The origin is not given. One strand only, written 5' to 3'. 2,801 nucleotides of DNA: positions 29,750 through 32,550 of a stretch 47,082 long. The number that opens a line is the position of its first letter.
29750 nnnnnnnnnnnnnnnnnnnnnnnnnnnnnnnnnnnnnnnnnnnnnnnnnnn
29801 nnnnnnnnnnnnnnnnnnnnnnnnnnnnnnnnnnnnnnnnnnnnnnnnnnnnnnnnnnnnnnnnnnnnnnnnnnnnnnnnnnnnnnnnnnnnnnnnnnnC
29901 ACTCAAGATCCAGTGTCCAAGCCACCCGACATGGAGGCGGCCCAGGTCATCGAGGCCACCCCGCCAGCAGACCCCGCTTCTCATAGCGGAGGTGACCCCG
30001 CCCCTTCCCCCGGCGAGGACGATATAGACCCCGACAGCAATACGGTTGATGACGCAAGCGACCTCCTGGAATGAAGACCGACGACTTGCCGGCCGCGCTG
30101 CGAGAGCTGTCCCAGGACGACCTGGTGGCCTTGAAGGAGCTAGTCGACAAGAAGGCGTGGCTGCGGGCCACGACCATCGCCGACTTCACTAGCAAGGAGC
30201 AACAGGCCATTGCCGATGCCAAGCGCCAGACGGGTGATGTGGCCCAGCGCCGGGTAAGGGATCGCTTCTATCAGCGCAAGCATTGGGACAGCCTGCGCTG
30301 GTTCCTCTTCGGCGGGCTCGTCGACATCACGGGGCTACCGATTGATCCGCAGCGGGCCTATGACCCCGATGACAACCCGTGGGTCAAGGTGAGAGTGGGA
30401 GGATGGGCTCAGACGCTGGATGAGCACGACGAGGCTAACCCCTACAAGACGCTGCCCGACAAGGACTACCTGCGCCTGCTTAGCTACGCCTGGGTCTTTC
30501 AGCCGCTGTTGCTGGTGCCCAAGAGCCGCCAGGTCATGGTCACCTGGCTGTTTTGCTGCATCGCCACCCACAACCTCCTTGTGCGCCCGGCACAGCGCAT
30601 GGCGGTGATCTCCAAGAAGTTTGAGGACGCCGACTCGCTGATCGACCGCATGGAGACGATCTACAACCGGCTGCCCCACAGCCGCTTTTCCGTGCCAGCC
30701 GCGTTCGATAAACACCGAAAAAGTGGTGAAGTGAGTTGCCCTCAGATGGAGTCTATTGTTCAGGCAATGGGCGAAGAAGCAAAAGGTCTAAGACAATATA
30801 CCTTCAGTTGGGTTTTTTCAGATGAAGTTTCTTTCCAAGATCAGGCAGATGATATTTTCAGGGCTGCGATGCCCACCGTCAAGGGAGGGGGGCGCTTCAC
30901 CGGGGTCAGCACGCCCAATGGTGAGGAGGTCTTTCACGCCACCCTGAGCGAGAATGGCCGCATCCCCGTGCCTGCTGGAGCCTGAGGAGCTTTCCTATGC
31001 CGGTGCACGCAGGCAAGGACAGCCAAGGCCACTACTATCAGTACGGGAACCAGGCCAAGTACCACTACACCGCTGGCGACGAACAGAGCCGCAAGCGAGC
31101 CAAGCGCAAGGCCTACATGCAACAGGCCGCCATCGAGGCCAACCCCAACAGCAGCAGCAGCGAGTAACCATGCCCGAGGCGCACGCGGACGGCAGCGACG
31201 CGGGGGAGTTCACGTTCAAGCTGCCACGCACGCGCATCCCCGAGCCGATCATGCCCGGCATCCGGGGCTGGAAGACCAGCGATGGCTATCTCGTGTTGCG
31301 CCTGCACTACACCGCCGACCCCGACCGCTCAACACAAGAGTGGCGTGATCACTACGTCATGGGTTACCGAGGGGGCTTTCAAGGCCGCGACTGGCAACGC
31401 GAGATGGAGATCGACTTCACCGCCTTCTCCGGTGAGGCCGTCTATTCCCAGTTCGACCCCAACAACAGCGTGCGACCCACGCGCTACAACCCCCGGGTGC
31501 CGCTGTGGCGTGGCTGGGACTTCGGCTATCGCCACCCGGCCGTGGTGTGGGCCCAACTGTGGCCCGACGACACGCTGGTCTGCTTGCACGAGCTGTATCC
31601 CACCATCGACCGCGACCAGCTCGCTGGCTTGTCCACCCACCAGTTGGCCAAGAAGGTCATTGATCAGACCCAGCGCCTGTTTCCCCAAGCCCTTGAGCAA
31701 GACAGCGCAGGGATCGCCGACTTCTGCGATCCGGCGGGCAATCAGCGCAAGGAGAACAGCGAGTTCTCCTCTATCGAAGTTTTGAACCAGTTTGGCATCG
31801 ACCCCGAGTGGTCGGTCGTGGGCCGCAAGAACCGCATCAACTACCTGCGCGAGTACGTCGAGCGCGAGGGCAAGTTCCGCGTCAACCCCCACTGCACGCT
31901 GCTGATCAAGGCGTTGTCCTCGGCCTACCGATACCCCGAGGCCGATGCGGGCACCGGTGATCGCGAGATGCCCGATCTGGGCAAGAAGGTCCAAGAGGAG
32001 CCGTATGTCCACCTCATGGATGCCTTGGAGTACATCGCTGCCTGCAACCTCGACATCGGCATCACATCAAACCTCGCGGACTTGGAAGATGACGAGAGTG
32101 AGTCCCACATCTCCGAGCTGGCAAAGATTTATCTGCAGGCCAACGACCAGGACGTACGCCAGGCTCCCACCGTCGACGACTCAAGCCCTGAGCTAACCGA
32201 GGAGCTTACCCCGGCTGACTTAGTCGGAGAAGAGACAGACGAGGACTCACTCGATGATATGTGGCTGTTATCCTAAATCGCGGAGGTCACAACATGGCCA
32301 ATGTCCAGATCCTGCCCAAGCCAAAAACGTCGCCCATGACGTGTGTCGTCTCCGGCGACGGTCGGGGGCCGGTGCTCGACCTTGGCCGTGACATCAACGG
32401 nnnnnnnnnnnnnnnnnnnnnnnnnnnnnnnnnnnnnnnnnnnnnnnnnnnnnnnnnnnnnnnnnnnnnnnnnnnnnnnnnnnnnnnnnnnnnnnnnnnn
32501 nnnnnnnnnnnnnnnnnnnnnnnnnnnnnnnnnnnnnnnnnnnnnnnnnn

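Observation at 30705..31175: Terminase large subunit split into ATPase and lid/nuclease ORFs by a spacer carrying its own SD-led 56-codon gene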

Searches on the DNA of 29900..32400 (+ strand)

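Call 8: search_dna_similar(query=window:29900-32400:+, collection=phages, mode=distant, max_rows=30)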
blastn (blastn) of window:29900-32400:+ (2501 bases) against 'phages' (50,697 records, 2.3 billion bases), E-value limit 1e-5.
No match.

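Call 22: search_rna_families(source=window, start=30600, end=31500, threshold=evalue, max_evalue=10)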
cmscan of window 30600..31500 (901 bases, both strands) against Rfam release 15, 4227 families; matches with E-value up to 10: 4.
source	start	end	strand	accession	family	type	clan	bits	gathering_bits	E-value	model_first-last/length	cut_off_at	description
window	30917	30957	+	RF01127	sR42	Gene; snRNA; snoRNA; CD-box;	-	12.2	38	3.8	1-63/63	no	Small nucleolar RNA sR42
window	30622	30643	+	RF01144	sR17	Gene; snRNA; snoRNA; CD-box;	-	12.2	36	5.3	32-55/55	no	Small nucleolar RNA sR17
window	30978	31034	+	RF01142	sR19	Gene; snRNA; snoRNA; CD-box;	-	11.8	45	4.8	1-63/63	no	Small nucleolar RNA sR19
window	31070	31110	+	RF02225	sX6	Gene; sRNA;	-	9.1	40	8.8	190-230/342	no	Proteobacterial sRNA sX6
